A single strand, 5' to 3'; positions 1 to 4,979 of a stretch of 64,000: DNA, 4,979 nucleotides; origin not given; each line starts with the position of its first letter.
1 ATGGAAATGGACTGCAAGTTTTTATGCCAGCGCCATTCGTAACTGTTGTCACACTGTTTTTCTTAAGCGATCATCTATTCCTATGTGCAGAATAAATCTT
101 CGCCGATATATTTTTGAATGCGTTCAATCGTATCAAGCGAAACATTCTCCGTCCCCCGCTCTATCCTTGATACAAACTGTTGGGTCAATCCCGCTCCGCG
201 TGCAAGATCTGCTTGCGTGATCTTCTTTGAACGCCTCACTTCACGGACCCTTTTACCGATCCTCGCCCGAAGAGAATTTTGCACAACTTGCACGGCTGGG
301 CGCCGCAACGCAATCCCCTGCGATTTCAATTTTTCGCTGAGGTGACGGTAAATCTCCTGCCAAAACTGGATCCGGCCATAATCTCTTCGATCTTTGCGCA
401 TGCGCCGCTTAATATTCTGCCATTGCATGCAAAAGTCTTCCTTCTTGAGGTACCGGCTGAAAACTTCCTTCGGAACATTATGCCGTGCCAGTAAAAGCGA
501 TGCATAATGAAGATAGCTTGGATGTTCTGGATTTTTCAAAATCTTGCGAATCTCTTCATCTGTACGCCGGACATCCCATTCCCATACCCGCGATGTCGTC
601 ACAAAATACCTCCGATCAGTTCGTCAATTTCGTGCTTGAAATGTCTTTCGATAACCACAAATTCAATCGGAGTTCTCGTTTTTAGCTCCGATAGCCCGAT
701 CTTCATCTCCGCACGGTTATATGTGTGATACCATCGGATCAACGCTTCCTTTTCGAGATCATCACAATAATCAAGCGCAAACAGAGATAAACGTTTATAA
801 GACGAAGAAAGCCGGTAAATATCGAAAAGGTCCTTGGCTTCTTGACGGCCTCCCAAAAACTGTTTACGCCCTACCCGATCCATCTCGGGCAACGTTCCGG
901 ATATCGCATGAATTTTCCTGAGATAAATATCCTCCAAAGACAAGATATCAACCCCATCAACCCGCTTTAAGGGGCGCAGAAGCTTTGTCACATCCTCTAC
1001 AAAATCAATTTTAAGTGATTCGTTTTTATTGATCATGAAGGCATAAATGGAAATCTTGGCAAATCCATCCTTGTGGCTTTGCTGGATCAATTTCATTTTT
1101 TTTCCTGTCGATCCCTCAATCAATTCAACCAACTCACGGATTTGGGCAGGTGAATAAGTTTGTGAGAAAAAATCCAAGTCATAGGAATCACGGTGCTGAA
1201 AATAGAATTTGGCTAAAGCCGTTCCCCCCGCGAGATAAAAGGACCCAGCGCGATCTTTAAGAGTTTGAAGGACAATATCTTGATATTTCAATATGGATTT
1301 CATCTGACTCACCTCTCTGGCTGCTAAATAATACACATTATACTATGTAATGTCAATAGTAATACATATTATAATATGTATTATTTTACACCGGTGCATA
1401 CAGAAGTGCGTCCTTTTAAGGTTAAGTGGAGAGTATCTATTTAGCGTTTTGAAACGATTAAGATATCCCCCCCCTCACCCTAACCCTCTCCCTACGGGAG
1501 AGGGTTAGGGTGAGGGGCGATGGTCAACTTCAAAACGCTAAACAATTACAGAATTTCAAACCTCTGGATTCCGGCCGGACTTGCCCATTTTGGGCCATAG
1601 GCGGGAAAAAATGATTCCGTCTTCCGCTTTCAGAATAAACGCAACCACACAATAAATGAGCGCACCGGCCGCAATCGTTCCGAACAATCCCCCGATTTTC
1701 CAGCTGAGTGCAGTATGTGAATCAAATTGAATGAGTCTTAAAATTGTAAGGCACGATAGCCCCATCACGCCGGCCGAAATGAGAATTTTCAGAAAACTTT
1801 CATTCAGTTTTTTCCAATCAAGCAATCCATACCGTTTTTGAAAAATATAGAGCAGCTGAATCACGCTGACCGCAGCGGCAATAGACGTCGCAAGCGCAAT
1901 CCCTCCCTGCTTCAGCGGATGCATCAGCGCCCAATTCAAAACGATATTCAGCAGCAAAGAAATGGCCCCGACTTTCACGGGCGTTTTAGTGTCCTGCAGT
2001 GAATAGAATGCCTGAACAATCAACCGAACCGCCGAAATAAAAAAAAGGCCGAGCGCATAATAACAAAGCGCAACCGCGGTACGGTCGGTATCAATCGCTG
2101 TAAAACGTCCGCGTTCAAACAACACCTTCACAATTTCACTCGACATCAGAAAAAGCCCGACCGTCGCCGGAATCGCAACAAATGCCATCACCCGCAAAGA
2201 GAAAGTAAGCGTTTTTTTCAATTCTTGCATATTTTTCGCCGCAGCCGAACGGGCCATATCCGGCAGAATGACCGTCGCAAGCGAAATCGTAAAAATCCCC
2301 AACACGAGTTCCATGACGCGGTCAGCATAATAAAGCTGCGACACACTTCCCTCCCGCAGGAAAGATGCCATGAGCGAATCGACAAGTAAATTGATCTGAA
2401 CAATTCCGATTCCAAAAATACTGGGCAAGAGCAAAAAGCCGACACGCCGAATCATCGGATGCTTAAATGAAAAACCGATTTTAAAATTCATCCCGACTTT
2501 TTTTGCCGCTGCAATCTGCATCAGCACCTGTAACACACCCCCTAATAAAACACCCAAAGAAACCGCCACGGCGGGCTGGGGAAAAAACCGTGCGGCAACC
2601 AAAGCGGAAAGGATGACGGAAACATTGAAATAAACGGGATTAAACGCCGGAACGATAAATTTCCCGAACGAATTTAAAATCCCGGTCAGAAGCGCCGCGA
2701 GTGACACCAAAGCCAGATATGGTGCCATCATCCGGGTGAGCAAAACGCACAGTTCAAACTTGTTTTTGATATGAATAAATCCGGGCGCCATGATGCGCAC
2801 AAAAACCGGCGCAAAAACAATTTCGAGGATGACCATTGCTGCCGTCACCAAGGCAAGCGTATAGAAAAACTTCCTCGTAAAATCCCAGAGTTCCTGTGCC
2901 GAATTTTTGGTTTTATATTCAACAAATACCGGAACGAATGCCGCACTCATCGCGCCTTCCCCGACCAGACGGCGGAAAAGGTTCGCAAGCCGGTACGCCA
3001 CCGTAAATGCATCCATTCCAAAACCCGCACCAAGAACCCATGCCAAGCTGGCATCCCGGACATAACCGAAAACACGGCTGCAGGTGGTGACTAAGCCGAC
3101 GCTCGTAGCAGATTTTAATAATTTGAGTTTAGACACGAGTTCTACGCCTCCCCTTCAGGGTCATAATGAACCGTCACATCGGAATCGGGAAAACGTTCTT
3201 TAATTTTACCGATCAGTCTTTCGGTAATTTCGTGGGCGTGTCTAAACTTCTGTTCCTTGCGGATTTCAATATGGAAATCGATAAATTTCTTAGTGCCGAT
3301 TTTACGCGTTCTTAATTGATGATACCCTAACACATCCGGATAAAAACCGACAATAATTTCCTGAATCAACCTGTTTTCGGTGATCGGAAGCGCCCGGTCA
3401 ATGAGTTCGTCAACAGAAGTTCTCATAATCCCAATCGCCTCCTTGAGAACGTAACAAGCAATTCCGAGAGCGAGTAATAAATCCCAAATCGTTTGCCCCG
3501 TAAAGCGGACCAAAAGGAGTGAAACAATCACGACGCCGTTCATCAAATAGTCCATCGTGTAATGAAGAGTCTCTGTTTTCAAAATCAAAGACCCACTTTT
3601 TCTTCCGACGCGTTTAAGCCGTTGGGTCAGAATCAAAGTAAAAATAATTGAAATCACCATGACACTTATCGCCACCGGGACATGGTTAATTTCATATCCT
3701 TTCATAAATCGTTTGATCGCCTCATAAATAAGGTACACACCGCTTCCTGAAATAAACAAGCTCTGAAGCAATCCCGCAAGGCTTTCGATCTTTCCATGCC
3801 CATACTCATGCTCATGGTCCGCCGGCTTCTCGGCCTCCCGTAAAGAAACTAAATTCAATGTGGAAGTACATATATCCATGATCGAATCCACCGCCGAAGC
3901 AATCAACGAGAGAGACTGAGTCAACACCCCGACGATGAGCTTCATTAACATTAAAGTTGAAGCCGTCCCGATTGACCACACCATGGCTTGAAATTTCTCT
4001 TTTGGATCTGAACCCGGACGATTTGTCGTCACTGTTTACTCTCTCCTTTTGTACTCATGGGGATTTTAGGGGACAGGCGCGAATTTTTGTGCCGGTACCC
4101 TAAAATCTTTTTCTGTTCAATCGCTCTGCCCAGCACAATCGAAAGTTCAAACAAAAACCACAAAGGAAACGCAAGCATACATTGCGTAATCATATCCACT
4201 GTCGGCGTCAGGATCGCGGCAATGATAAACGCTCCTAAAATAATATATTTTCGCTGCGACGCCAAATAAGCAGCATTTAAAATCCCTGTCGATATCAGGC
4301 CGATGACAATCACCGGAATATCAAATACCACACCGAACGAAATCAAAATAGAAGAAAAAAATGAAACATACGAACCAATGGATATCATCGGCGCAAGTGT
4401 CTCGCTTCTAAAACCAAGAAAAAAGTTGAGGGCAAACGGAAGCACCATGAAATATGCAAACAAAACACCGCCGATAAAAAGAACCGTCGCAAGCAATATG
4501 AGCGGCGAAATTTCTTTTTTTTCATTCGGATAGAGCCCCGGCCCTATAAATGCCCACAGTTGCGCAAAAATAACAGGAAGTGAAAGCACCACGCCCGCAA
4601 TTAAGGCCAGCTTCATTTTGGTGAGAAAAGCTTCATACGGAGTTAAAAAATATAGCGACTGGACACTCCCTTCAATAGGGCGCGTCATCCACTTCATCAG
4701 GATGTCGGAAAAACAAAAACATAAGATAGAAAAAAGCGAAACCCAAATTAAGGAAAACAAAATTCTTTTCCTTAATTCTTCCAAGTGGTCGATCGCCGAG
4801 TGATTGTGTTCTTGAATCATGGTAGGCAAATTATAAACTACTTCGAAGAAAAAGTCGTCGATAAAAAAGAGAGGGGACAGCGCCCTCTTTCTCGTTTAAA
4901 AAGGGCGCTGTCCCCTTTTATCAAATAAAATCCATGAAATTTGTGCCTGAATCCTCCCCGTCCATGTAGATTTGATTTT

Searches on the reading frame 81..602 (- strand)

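Call 81: search_protein_families(library=pfam, max_evalue=0.000001, proteins=[window:81-602:-])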
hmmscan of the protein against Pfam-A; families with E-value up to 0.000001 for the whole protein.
window:81-602:- (173 aa): 3 families
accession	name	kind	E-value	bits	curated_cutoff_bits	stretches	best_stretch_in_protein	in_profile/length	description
PF01381.28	HTH_3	-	4e-12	46.4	23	1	119-169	1-51/55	Helix-turn-helix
PF13443.12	HTH_26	-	3e-09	37.4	22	1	119-167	2-51/63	Cro/C1-type HTH DNA-binding domain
PF13560.12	HTH_31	-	2e-08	34.8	27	1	115-165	2-53/64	Helix-turn-helix domain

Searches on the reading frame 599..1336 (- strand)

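Call 81: search_protein_families(library=pfam, max_evalue=0.000001, proteins=[window:599-1336:-])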
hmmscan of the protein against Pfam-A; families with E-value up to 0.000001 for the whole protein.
window:599-1336:- (245 aa): 1 family
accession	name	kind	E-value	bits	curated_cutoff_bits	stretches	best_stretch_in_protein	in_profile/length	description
PF08843.17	AbiEii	-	2.1e-15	57.8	22.5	1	30-181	12-171/238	Nucleotidyl transferase AbiEii toxin, Type IV TA system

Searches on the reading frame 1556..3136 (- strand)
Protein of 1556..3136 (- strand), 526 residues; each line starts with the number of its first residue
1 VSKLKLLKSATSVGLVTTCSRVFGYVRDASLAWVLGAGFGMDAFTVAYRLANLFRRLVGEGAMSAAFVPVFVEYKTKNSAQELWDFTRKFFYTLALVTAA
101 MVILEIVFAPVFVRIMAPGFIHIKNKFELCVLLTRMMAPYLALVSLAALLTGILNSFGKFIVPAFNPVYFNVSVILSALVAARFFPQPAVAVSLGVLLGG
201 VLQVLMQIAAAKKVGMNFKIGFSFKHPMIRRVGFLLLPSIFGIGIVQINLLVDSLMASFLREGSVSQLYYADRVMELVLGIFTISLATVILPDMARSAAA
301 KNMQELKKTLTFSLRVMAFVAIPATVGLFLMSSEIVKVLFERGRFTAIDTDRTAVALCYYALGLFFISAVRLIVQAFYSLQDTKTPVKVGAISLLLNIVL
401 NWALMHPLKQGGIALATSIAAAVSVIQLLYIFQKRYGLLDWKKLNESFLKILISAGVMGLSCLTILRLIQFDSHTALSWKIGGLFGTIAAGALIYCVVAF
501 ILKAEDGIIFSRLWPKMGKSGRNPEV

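Call 81: search_protein_families(library=pfam, max_evalue=0.000001, proteins=[window:1556-3136:-])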
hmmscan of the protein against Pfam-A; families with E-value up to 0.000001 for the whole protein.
window:1556-3136:- (526 aa): 2 families
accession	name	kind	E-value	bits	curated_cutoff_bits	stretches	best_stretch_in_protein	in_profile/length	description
PF03023.19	MurJ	-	2.6e-124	415.7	27.4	1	32-470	2-437/451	Lipid II flippase MurJ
PF01554.23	MatE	-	9.4e-08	32.4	24.9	1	238-402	1-160/161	MatE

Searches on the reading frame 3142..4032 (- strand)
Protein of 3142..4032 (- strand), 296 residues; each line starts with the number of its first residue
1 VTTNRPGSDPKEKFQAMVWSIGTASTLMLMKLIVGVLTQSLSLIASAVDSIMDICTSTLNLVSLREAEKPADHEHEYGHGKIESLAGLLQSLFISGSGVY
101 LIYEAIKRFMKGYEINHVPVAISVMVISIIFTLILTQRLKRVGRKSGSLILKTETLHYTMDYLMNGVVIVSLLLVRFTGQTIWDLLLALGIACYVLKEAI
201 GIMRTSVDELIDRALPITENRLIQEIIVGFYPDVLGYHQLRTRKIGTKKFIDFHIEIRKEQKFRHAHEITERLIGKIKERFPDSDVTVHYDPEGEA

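Call 81: search_protein_families(library=pfam, max_evalue=0.000001, proteins=[window:3142-4032:-])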
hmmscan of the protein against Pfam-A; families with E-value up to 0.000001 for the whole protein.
window:3142-4032:- (296 aa): 2 families
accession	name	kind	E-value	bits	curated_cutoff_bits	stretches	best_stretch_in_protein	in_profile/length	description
PF01545.26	Cation_efflux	-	1.8e-45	155.6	26.6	1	20-211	4-198/198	Cation efflux family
PF16916.11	ZT_dimer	-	5.6e-20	71.6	26.7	1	222-293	8-78/78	Dimerisation domain of Zinc Transporter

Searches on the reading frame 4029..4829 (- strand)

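Call 81: search_protein_families(library=pfam, max_evalue=0.000001, proteins=[window:4029-4829:-])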
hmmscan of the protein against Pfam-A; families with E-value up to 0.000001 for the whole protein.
window:4029-4829:- (266 aa): 1 family
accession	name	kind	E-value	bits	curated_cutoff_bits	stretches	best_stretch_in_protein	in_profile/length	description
PF00902.23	TatC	-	1.3e-67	228.1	25.1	1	14-222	1-208/208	Sec-independent protein translocase protein (TatC)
